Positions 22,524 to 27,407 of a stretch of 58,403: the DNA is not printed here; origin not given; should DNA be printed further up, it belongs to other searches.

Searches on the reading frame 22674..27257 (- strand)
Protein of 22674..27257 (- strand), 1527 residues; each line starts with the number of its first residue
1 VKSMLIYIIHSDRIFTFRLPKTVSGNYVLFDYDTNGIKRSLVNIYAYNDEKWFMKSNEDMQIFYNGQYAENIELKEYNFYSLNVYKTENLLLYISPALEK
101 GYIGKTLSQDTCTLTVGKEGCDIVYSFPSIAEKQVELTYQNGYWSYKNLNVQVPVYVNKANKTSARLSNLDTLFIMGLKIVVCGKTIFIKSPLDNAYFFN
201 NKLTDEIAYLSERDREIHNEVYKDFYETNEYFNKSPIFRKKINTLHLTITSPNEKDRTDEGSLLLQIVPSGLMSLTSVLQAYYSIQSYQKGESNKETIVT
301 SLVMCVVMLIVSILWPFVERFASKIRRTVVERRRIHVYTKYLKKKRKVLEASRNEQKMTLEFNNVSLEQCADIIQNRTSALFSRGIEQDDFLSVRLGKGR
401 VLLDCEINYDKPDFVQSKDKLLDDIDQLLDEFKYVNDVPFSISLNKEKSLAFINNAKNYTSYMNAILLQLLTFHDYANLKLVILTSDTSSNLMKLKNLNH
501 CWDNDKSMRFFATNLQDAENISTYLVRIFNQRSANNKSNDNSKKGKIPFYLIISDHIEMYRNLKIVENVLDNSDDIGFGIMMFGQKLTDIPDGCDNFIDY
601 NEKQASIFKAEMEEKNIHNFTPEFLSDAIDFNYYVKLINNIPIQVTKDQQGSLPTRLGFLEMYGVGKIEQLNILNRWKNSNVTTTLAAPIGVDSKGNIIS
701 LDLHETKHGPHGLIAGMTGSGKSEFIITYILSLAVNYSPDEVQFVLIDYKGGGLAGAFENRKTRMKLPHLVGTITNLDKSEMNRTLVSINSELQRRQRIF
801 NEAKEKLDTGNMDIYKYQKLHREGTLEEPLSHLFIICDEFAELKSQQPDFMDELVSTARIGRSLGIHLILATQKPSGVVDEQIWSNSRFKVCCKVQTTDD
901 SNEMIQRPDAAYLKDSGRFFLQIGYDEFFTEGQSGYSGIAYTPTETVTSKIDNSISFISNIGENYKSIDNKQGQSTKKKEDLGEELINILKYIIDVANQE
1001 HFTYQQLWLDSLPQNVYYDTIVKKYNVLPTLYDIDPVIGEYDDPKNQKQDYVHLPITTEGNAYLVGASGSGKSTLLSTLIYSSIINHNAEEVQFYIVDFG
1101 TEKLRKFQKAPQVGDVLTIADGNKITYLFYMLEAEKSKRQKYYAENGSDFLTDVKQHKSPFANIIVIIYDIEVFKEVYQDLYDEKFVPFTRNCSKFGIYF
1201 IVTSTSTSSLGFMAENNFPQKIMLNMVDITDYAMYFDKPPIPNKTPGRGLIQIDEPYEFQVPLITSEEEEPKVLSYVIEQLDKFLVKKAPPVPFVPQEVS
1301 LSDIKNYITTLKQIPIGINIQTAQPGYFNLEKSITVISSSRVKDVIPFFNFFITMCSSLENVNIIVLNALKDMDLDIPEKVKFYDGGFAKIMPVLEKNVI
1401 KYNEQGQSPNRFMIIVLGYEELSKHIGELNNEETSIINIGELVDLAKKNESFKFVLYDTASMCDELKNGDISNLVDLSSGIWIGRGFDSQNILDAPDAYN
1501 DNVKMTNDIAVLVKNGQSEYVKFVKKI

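Call 13: search_protein_families(library=pfam, proteins=[window:22674-27257:-], max_evalue=0.01)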
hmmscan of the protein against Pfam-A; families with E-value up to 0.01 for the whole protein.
window:22674-27257:- (1527 aa): 10 families
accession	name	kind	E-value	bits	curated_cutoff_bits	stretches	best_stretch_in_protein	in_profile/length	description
PF01580.24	FtsK_SpoIIIE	-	1.7e-47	162.1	24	2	680-876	12-220/221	FtsK/SpoIIIE family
PF13555.12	AAA_29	-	1.4e-07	31.6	27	1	1053-1080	16-46/61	P-loop containing region of AAA domain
PF13401.12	AAA_22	-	5e-07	30.5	27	0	708-872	4-122/130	AAA domain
PF00005.33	ABC_tran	-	0.00034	21.6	25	0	1054-1080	6-32/137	ABC transporter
PF13191.12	AAA_16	-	0.00051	21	32.6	0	1059-1080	24-45/167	AAA ATPase domain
PF01935.23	DUF87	-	0.00054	20.6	23.2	0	710-751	24-62/220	Helicase HerA, central domain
PF04851.21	ResIII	-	0.0011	19.3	22.5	0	699-840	20-134/164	Type III restriction enzyme, res subunit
PF24883.2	NPHP3_N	-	0.0018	18.9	24.8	0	1064-1109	27-70/164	Nephrocystin 3, N-terminal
PF00498.31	FHA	-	0.0042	17.9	20.7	0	115-171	2-62/67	FHA domain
PF25199.1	nSTAND_NTPase5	-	0.0069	16.7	34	0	1063-1111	45-91/145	Novel STAND NTPase 5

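Call 27: find_homologous_proteins(query=window:22674-27257:-, max_evalue=1e-50)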
Query window:22674-27257:- (1527 aa): 144 proteins with E <= 1e-50 among 5473 candidates; the best 120 are listed.
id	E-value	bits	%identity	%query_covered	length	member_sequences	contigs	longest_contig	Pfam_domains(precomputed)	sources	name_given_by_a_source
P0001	0.0e+0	3442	100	100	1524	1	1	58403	PF13555.13,PF13401.13,PF01580.25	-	-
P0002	0.0e+0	2548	75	100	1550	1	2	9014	PF13401.13,PF01580.25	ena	-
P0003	0.0e+0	2234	65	100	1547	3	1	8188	PF13401.13,PF01580.25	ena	-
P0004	0.0e+0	2223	64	100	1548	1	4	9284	PF13401.13,PF01580.25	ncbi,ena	-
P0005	0.0e+0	1848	55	100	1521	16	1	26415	PF00498.32,PF01580.25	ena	-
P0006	0.0e+0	1844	55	100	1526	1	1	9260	PF13555.13,PF01580.25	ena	-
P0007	0.0e+0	1839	55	100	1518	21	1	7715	PF13555.13,PF13401.13,PF01580.25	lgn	-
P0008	0.0e+0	1818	54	100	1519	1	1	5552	PF13401.13,PF01580.25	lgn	-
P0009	0.0e+0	1816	55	100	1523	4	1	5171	PF00498.32,PF13401.13,PF01580.25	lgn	-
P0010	0.0e+0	1816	54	100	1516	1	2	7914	PF01580.25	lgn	-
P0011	0.0e+0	1807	54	100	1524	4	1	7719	PF13401.13,PF01580.25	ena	-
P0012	0.0e+0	1804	53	100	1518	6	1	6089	PF01580.25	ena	-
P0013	0.0e+0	1798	54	100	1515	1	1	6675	PF00498.32,PF01580.25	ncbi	-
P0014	0.0e+0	1796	53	100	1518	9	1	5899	PF01580.25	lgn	-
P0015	0.0e+0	1795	53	100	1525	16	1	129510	PF13401.13,PF01580.25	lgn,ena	-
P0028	0.0e+0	1685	50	100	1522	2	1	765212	PF01580.25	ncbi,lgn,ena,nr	ncbi:MAG: type VII secretion protein EssC [Firmicutes bacterium]|nr:type VII secretion protein EssC 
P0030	0.0e+0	1676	51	100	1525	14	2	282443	PF13401.13,PF01580.25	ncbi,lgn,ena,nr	ncbi:MAG: type VII secretion protein EssC [Bacilli bacterium]|nr:type VII secretion protein EssC [Ba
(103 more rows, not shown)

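Call 28: find_encoding_contigs(protein=P0002, flank=4000, max_places=3)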
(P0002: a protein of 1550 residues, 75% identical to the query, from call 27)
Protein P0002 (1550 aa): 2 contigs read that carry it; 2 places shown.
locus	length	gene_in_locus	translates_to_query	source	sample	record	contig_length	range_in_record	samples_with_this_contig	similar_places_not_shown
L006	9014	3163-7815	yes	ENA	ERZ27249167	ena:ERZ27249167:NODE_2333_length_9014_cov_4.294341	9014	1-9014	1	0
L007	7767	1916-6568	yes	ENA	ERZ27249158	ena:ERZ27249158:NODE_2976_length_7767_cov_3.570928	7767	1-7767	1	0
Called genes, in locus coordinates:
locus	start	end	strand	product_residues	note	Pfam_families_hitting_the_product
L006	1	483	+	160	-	?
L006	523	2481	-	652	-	PF04326:SLFN_AlbA_2, PF13749:HATPase_c_4, PF21247:Fic-like_C (faint)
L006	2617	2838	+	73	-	PF06257:VEG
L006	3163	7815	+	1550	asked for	PF01580:FtsK_SpoIIIE, PF13401:AAA_22 (faint), PF01580:FtsK_SpoIIIE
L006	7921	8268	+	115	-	-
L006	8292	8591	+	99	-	-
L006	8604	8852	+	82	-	-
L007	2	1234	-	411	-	?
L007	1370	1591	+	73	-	PF06257:VEG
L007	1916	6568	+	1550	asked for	PF01580:FtsK_SpoIIIE, PF13401:AAA_22 (faint), PF01580:FtsK_SpoIIIE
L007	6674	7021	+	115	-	-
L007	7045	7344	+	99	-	-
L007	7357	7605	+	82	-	-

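Call 29: find_encoding_contigs(protein=P0003, flank=4000, max_places=3)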
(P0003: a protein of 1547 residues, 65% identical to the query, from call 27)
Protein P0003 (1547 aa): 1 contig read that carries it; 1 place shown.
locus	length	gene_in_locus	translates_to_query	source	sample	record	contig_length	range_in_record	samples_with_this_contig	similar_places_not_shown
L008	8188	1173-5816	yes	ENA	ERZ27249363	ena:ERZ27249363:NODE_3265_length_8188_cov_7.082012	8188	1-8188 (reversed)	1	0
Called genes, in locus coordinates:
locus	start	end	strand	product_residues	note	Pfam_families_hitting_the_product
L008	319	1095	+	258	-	-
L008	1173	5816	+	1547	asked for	PF01580:FtsK_SpoIIIE, PF13401:AAA_22 (faint), PF01580:FtsK_SpoIIIE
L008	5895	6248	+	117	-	-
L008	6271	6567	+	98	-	-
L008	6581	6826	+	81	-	-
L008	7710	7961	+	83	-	-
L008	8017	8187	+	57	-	?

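Call 30: find_encoding_contigs(protein=P0004, flank=4000, max_places=4)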
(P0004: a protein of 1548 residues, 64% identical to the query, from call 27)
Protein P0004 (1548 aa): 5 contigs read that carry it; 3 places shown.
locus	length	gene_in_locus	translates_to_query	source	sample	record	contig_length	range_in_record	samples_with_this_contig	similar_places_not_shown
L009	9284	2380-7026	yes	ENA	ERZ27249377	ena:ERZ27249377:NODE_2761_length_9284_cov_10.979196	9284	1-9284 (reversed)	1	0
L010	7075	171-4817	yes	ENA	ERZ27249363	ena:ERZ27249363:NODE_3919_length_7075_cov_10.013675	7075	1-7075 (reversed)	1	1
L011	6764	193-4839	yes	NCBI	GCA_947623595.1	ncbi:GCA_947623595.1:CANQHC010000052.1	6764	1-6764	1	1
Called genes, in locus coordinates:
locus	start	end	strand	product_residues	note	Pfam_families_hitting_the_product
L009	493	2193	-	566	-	PF00753:Lactamase_B, PF12706:Lactamase_B_2 (weak), PF23023:Anti-Pycsar_Apyc1 (faint), PF22505:RNase_J_b_CASP, PF07521:RMMBL, PF17770:RNase_J_C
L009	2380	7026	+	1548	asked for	PF01580:FtsK_SpoIIIE, PF13401:AAA_22 (faint), PF01580:FtsK_SpoIIIE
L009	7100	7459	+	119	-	-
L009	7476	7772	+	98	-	-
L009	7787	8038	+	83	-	-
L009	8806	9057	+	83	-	-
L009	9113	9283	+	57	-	?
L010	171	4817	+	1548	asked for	PF01580:FtsK_SpoIIIE, PF13401:AAA_22 (faint), PF01580:FtsK_SpoIIIE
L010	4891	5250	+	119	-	-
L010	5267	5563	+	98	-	-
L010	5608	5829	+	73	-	-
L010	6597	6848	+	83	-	-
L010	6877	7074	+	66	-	?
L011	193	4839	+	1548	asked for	PF01580:FtsK_SpoIIIE, PF13401:AAA_22 (faint), PF01580:FtsK_SpoIIIE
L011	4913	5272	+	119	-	-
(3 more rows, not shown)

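Call 84: find_encoding_contigs(protein=P0005, flank=10000, max_places=1)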
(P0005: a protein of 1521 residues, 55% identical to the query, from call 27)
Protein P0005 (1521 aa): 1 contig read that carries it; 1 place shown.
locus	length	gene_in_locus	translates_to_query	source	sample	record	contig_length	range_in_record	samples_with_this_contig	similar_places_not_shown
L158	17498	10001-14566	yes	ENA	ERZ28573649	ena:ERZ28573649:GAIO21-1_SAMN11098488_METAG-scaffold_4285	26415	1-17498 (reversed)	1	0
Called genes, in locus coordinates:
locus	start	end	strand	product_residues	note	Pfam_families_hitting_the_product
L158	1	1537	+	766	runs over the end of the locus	PF02861:Clp_N, PF13191:AAA_16 (weak), PF23569:NBD_SMAX1, PF00004:AAA, PF17871:AAA_lid_9, PF07724:AAA_2, PF07728:AAA_5, PF10431:ClpB_D2-small, +7 more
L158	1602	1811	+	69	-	-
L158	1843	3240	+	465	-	PF01406:tRNA-synt_1e, PF09334:tRNA-synt_1g (faint)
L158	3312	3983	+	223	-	-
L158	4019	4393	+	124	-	PF00636:Ribonuclease_3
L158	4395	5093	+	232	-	PF08032:SpoU_sub_bind, PF00588:SpoU_methylase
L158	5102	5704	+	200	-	PF04542:Sigma70_r2, PF08281:Sigma70_r4_2 (weak)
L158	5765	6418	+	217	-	-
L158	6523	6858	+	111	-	PF00584:SecE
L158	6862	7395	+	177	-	PF02357:NusG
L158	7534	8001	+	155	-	PF03946:Ribosomal_L11_N, PF00298:Ribosomal_L11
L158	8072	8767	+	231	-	PF00687:Ribosomal_L1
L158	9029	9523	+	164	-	PF00466:Ribosomal_L10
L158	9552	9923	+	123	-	PF16320:Ribosomal_L12_N, PF00542:Ribosomal_L12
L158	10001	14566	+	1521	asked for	PF00498:FHA (weak), PF01580:FtsK_SpoIIIE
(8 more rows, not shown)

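Call 85: find_encoding_contigs(protein=P0015, flank=10000, max_places=1)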
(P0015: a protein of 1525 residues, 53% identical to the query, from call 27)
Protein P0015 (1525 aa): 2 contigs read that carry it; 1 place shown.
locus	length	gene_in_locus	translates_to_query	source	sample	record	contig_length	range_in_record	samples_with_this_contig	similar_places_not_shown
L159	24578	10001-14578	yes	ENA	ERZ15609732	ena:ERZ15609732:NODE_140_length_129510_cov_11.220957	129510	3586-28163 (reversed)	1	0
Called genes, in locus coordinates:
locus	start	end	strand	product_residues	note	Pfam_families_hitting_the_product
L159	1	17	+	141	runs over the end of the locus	-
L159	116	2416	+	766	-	PF02861:Clp_N, PF23569:NBD_SMAX1, PF00004:AAA, PF17871:AAA_lid_9, PF00004:AAA, PF07724:AAA_2, PF07728:AAA_5, PF10431:ClpB_D2-small, +8 more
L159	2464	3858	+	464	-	PF01406:tRNA-synt_1e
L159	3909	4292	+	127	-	PF00636:Ribonuclease_3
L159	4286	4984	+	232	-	PF08032:SpoU_sub_bind, PF00588:SpoU_methylase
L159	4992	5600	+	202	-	PF04542:Sigma70_r2, PF08281:Sigma70_r4_2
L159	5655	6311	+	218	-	-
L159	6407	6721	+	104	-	PF00584:SecE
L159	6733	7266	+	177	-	PF02357:NusG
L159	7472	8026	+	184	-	PF03946:Ribosomal_L11_N, PF00298:Ribosomal_L11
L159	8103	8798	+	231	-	PF00687:Ribosomal_L1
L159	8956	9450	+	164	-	PF00466:Ribosomal_L10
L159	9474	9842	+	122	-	PF16320:Ribosomal_L12_N, PF00542:Ribosomal_L12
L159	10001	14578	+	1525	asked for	PF13401:AAA_22 (faint), PF01580:FtsK_SpoIIIE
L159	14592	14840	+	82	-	-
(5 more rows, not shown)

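Call 86: find_encoding_contigs(protein=P0028, flank=10000, max_places=1)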
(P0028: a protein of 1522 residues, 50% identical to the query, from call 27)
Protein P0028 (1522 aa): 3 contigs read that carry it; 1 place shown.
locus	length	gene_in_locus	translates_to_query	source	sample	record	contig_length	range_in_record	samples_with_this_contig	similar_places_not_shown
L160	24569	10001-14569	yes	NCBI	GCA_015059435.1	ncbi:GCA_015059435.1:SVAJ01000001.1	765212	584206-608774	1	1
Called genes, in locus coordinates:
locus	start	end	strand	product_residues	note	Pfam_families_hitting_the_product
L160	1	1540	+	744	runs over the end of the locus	PF02861:Clp_N, PF13191:AAA_16 (weak), PF23569:NBD_SMAX1, PF00004:AAA, PF17871:AAA_lid_9, PF00004:AAA, PF07724:AAA_2, PF07728:AAA_5, +9 more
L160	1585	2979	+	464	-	PF01406:tRNA-synt_1e, PF09334:tRNA-synt_1g (faint), PF09190:DALR_2 (weak)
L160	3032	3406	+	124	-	PF00636:Ribonuclease_3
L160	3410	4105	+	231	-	PF08032:SpoU_sub_bind, PF00588:SpoU_methylase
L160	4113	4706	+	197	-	PF04542:Sigma70_r2, PF08281:Sigma70_r4_2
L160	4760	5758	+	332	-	-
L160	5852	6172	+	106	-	PF00584:SecE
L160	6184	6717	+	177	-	PF02357:NusG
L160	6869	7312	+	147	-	PF03946:Ribosomal_L11_N, PF00298:Ribosomal_L11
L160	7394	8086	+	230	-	PF00687:Ribosomal_L1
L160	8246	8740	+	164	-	PF00466:Ribosomal_L10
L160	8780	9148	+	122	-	PF16320:Ribosomal_L12_N, PF00542:Ribosomal_L12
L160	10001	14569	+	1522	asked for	PF01580:FtsK_SpoIIIE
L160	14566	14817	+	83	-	-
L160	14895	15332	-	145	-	-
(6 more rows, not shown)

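Call 87: find_encoding_contigs(protein=P0030, flank=10000, max_places=1)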
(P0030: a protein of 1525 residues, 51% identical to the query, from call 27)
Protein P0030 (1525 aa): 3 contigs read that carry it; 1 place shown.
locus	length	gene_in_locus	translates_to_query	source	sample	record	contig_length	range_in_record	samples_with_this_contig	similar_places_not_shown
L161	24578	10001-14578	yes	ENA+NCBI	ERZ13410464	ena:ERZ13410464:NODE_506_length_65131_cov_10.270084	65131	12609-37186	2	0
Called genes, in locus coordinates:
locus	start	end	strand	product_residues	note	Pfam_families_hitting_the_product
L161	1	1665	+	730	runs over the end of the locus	PF02861:Clp_N, PF01695:IstB_IS21 (faint), PF05621:TniB (weak), PF13191:AAA_16 (weak), PF23569:NBD_SMAX1, PF00004:AAA, PF17871:AAA_lid_9, PF07724:AAA_2, +10 more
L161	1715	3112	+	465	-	PF01406:tRNA-synt_1e, PF09334:tRNA-synt_1g (faint)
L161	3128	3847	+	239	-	-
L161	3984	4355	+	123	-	PF00636:Ribonuclease_3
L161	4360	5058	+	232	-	PF08032:SpoU_sub_bind, PF00588:SpoU_methylase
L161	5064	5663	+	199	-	PF04542:Sigma70_r2, PF08281:Sigma70_r4_2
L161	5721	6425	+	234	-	-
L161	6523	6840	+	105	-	PF00584:SecE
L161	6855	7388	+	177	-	PF02357:NusG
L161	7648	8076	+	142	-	PF03946:Ribosomal_L11_N, PF00298:Ribosomal_L11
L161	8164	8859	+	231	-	PF00687:Ribosomal_L1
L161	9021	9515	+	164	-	PF00466:Ribosomal_L10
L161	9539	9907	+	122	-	PF16320:Ribosomal_L12_N, PF00542:Ribosomal_L12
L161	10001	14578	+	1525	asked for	PF01580:FtsK_SpoIIIE, PF13401:AAA_22 (faint), PF01580:FtsK_SpoIIIE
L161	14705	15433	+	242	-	-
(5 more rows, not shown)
